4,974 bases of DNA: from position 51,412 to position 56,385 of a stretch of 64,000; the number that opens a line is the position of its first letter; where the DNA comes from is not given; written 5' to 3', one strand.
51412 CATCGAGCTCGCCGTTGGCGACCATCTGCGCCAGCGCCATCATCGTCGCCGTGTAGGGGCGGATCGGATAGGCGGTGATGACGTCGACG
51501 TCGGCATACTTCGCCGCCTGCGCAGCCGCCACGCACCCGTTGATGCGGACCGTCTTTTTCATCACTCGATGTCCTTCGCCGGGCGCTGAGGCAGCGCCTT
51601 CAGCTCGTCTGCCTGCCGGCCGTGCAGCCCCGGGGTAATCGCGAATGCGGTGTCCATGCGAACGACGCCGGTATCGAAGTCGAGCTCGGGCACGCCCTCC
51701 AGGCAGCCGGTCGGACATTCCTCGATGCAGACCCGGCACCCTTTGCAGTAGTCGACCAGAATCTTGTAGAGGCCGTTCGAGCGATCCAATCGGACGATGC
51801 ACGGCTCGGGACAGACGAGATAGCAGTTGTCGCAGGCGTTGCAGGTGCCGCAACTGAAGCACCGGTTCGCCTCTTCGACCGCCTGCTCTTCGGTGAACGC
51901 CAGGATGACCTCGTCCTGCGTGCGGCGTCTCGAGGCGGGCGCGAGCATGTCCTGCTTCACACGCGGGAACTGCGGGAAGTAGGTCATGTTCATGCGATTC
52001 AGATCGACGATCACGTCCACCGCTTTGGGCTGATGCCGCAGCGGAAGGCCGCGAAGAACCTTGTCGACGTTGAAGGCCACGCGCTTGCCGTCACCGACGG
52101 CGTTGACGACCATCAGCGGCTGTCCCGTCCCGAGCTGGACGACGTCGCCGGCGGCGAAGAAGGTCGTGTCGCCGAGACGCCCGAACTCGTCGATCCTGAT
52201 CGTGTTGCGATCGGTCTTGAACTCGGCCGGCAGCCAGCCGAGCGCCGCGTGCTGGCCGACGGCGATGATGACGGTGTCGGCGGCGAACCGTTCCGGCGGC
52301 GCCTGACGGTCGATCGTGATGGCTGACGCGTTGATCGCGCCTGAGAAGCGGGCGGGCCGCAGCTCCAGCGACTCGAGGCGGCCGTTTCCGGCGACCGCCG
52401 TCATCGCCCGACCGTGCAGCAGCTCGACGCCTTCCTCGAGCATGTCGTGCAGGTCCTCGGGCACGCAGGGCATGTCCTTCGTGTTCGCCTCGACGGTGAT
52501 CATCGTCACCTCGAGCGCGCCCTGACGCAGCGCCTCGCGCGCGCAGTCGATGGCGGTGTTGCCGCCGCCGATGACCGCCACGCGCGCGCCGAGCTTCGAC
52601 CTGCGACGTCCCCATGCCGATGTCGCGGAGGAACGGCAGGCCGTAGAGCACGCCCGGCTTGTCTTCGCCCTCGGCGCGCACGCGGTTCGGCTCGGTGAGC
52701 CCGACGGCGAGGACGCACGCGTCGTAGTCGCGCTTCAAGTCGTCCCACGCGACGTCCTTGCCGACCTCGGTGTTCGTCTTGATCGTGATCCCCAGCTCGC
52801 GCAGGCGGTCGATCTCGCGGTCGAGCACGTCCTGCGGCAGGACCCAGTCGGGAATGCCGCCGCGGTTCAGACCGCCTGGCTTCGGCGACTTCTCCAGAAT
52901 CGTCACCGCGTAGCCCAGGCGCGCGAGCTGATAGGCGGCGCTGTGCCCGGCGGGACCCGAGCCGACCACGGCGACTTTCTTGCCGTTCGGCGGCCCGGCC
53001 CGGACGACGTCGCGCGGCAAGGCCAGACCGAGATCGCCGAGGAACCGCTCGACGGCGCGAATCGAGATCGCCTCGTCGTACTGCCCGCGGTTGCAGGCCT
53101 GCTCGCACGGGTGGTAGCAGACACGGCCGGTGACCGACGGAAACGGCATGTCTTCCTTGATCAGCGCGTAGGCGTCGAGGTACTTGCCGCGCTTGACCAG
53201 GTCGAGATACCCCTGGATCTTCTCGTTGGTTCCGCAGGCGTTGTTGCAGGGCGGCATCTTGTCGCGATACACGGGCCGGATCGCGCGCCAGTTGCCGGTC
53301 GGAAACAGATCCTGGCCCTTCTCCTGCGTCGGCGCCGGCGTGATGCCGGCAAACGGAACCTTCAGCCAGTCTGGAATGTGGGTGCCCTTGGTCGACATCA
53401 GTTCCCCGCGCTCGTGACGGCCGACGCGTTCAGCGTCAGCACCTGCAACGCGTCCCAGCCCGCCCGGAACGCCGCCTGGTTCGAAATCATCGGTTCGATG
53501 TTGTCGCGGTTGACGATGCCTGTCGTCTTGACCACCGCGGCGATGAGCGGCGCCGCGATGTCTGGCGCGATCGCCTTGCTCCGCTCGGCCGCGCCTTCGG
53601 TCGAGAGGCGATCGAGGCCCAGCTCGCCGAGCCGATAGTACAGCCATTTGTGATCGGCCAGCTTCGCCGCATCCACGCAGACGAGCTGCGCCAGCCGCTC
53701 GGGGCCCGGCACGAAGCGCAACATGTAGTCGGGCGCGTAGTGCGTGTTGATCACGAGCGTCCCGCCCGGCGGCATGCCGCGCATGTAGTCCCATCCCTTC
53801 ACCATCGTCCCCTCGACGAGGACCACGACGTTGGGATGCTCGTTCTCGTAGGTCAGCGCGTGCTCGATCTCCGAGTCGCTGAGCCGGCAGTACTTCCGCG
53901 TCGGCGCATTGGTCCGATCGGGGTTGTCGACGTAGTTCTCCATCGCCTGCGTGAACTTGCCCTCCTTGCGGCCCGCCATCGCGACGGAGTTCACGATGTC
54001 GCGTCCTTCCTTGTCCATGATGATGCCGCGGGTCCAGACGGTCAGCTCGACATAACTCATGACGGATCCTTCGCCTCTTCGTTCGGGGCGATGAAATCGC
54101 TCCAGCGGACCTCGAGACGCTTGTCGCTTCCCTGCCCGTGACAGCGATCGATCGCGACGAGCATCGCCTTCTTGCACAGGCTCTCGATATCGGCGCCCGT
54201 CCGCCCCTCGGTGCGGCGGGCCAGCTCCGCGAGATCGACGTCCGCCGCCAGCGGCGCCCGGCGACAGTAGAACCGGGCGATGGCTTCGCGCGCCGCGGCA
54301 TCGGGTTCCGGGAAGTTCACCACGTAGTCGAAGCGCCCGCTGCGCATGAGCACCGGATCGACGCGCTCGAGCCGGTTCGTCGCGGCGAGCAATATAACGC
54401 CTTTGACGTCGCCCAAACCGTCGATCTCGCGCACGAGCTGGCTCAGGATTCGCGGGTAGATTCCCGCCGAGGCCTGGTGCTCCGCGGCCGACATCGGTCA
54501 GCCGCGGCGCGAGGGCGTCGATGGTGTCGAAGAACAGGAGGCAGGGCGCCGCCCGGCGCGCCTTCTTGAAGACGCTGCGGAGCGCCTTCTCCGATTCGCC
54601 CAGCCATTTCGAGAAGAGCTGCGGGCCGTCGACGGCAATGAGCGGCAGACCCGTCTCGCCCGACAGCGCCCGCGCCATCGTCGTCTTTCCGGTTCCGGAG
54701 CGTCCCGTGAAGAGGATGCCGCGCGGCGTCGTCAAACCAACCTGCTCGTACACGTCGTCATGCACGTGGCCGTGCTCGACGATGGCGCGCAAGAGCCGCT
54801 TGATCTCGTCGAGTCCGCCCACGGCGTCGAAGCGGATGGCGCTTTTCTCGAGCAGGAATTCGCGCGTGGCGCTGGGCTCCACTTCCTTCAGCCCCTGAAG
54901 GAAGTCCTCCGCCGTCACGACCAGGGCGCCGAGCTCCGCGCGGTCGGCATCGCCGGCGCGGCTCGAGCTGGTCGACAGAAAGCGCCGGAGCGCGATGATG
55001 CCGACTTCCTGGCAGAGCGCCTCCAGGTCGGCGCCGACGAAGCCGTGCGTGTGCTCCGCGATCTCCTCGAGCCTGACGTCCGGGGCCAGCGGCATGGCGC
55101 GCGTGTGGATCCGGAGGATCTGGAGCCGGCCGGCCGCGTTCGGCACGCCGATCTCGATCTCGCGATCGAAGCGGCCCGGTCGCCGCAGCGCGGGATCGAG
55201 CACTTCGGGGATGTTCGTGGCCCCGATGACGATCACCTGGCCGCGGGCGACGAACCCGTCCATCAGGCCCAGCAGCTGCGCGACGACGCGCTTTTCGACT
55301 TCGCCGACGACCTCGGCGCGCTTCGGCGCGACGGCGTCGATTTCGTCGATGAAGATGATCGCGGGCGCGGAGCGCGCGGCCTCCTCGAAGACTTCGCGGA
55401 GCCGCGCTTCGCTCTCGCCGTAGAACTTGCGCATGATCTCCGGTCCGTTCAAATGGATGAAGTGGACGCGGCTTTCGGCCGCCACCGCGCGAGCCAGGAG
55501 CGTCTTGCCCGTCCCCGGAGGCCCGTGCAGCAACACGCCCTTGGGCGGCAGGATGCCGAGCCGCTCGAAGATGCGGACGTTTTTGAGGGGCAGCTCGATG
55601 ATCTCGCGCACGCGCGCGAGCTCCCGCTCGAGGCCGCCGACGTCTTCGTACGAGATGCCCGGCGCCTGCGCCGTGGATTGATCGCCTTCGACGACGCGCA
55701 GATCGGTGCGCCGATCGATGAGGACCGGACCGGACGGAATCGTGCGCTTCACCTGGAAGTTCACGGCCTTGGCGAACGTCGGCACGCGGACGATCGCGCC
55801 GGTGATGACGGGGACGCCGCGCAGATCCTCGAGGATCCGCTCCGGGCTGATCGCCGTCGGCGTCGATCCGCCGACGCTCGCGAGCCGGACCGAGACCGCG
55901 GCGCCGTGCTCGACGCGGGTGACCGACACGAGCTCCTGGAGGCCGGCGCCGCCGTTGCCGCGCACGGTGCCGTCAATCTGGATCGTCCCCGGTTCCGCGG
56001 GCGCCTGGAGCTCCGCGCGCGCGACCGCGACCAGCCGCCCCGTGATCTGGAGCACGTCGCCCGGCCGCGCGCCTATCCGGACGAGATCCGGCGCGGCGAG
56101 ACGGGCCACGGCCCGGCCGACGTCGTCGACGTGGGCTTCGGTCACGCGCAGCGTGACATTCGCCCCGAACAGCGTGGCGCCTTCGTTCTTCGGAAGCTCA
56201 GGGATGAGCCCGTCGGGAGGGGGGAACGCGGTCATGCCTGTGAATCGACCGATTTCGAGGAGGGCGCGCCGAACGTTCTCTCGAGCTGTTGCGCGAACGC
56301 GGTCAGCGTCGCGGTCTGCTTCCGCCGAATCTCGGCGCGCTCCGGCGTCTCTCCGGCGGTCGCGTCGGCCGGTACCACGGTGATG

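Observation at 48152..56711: Operon coupling a Cdc48-type AAA+ unfoldase to a 2-oxoacid:ferredoxin oxidoreductase, a GltD-like/ferredoxin fusion and a CheY receiver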

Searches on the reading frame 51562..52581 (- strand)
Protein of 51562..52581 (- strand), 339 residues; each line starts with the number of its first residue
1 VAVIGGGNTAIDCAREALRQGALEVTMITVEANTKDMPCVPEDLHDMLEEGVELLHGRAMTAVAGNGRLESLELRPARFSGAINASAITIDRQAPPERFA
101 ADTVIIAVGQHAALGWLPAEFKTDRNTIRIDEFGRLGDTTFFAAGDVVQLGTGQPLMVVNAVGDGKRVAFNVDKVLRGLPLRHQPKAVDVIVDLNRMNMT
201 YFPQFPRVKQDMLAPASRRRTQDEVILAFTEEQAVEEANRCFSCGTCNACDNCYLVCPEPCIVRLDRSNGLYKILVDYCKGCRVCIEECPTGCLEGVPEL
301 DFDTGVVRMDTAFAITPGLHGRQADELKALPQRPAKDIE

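Call 4: search_protein_families(library=pfam, proteins=[window:51562-52581:-], max_evalue=0.01)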
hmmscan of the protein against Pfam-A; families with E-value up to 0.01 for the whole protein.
window:51562-52581:- (339 aa): 7 families
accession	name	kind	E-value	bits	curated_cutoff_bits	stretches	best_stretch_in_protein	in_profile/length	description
PF07992.20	Pyr_redox_2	-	4.7e-15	56.2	26.1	1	2-165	146-291/291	Pyridine nucleotide-disulphide oxidoreductase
PF00070.33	Pyr_redox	-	0.00014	22.7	22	1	1-74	2-79/82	Pyridine nucleotide-disulphide oxidoreductase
PF14697.11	Fer4_21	-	0.00019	21.9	35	1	246-294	7-57/59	4Fe-4S dicluster domain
PF12838.12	Fer4_7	-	0.00029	21.7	27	1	246-293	1-52/52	4Fe-4S dicluster domain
PF13484.11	Fer4_16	-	0.00034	21.8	30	1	279-301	2-23/66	4Fe-4S double cluster binding domain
PF00037.32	Fer4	-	0.00059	20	21.1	1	273-295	2-24/24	4Fe-4S binding domain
PF13738.12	Pyr_redox_3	-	0.0017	18.1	30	1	2-37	168-202/305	Pyridine nucleotide-disulphide oxidoreductase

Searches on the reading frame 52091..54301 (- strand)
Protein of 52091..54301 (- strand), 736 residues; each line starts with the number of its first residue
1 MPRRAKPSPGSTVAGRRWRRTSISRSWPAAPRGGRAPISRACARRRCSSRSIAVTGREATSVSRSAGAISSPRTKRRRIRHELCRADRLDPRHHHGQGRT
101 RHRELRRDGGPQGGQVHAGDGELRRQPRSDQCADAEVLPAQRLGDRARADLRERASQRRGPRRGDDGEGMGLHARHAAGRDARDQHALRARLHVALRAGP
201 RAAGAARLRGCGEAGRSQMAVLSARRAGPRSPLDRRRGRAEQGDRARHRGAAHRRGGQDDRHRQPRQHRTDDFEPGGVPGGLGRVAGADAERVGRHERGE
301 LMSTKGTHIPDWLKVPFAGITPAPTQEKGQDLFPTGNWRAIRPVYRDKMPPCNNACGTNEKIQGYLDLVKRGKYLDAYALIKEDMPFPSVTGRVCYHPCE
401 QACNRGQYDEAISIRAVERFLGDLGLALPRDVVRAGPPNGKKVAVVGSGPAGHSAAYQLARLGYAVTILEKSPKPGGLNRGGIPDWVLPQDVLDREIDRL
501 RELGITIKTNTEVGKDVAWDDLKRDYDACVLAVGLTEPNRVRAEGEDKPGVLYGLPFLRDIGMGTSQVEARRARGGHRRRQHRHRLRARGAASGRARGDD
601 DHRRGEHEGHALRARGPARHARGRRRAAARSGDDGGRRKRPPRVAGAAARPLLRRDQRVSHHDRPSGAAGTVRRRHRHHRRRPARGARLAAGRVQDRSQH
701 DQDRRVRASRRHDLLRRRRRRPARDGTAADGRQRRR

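Call 4: search_protein_families(library=pfam, proteins=[window:52091-54301:-], max_evalue=0.01)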
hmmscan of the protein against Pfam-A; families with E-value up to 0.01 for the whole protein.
window:52091-54301:- (736 aa): 9 families
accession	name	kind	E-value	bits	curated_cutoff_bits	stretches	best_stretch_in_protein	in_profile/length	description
PF14691.11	Fer4_20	-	5.2e-16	58.9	25.8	1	348-423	28-106/113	Dihydroprymidine dehydrogenase domain II, 4Fe-4S cluster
PF07992.20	Pyr_redox_2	-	9.1e-09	35.6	26.1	1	441-551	1-123/291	Pyridine nucleotide-disulphide oxidoreductase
PF13450.12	NAD_binding_8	-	1.1e-08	35.7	21.9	1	445-477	1-33/68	NAD(P)-binding Rossmann-like domain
PF12831.13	FAD_oxidored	-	2.6e-06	27.5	27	1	443-483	2-42/416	FAD dependent oxidoreductase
PF00070.33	Pyr_redox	-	5.9e-06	27.2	22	1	442-515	1-65/82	Pyridine nucleotide-disulphide oxidoreductase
PF01494.25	FAD_binding_3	-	2.2e-05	24.3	22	1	442-483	3-44/349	FAD binding domain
PF01946.23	Thi4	-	2.6e-05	24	26.2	1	442-509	19-86/235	Thi4 family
PF01134.28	GIDA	-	0.00055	19.5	22.1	1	442-470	1-29/391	Glucose inhibited division protein A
PF03486.20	HI0933_like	-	0.00098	19.1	50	1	442-476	2-36/244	HI0933-like protein Rossmann domain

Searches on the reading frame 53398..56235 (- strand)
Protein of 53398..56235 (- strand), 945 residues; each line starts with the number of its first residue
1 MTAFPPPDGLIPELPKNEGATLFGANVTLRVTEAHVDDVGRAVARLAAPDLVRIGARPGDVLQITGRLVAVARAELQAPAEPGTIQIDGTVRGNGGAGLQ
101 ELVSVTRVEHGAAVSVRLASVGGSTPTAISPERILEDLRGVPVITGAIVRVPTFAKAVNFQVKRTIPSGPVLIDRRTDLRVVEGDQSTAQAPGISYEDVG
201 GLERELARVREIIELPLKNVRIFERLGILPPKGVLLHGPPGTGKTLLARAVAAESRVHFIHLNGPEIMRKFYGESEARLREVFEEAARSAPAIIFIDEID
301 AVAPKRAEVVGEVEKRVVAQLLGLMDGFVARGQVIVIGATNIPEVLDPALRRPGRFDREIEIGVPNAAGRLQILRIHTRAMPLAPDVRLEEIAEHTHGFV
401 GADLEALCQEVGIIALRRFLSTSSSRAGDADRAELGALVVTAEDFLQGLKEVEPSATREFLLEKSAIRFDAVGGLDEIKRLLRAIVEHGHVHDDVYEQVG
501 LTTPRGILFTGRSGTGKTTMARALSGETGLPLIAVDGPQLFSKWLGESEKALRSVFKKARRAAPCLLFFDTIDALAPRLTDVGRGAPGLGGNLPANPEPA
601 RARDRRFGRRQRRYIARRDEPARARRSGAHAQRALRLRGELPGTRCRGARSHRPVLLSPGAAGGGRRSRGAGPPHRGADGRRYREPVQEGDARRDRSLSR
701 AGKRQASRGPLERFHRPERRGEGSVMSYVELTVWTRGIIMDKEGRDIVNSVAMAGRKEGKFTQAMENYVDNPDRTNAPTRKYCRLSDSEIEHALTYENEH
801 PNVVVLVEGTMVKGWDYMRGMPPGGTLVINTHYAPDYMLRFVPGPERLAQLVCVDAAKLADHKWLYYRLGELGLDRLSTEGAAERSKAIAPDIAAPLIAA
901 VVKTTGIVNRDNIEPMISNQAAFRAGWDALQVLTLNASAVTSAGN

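Call 4: search_protein_families(library=pfam, proteins=[window:53398-56235:-], max_evalue=0.01)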
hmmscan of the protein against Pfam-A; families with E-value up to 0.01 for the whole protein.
window:53398-56235:- (945 aa): 34 families (the best 25 are shown)
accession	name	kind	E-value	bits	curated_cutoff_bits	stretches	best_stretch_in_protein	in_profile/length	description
PF00004.35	AAA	-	5.5e-68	227.9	21.2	2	234-363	1-130/131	ATPase family associated with various cellular activities (AAA)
PF17862.7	AAA_lid_3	-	7.1e-14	51.5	27.2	1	386-423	1-38/45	AAA+ lid domain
PF02359.24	CDC48_N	-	8.3e-13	48.8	35.1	1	28-109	1-84/85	Cell division protein 48 (CDC48), N-terminal domain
PF13191.12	AAA_16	-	1.8e-10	42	32.6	1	231-334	24-135/167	AAA ATPase domain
PF13401.12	AAA_22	-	2.1e-10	41.5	27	1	234-346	8-130/130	AAA domain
PF06068.19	TIP49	-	4.4e-10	39.7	23.8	2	231-277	50-98/347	TIP49 P-loop domain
PF13671.12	AAA_33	-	5.3e-10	40.2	27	1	234-342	2-80/143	AAA domain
PF05496.18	RuvB_N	-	5.9e-10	39.6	27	1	234-310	36-104/159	Holliday junction DNA helicase RuvB P-loop domain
PF13521.12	AAA_28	-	2.3e-08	34.9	27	1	234-286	2-50/164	AAA domain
PF07728.20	AAA_5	-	5.3e-08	33.4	22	1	233-352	1-137/139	AAA domain (dynein-related subfamily)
PF13173.12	AAA_14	-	2.9e-07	31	27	1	234-303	5-75/129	AAA domain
PF07724.20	AAA_2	-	1.2e-06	29.1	27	1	234-327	6-101/166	AAA domain (Cdc48 subfamily)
PF13238.12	AAA_18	-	2.9e-06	28.2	29.4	0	507-529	1-23/128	AAA domain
PF20720.3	nSTAND3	-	5.3e-06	26.6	27.2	0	234-272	20-61/155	Novel STAND NTPase 3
PF02933.23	CDC48_2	-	1.5e-05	25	22.4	1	134-181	10-57/64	Cell division protein 48 (CDC48), domain 2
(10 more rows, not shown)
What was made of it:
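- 54057..56235 (-): Cdc48/VAT-type double-ring AAA+ ATPase, 725 aa after removing one inserted base. CDC48_N, CDC48_2, 2x AAA, 2x AAA_lid_3 (call 4).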

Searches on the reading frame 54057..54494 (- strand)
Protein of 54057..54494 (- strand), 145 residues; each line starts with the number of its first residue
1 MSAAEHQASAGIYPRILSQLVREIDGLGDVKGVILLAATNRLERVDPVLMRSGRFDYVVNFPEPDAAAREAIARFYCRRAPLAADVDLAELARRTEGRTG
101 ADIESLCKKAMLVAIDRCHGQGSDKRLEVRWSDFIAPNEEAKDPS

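Call 4: search_protein_families(library=pfam, proteins=[window:54057-54494:-], max_evalue=0.01)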
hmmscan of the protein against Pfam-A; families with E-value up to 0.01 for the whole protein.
window:54057-54494:- (145 aa): 2 families
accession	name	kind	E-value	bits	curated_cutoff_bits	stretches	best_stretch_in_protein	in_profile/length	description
PF17862.7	AAA_lid_3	-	4.1e-14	52.2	27.2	1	85-125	1-41/45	AAA+ lid domain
PF00004.35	AAA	-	1.2e-07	32.7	21.2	1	10-62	78-130/131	ATPase family associated with various cellular activities (AAA)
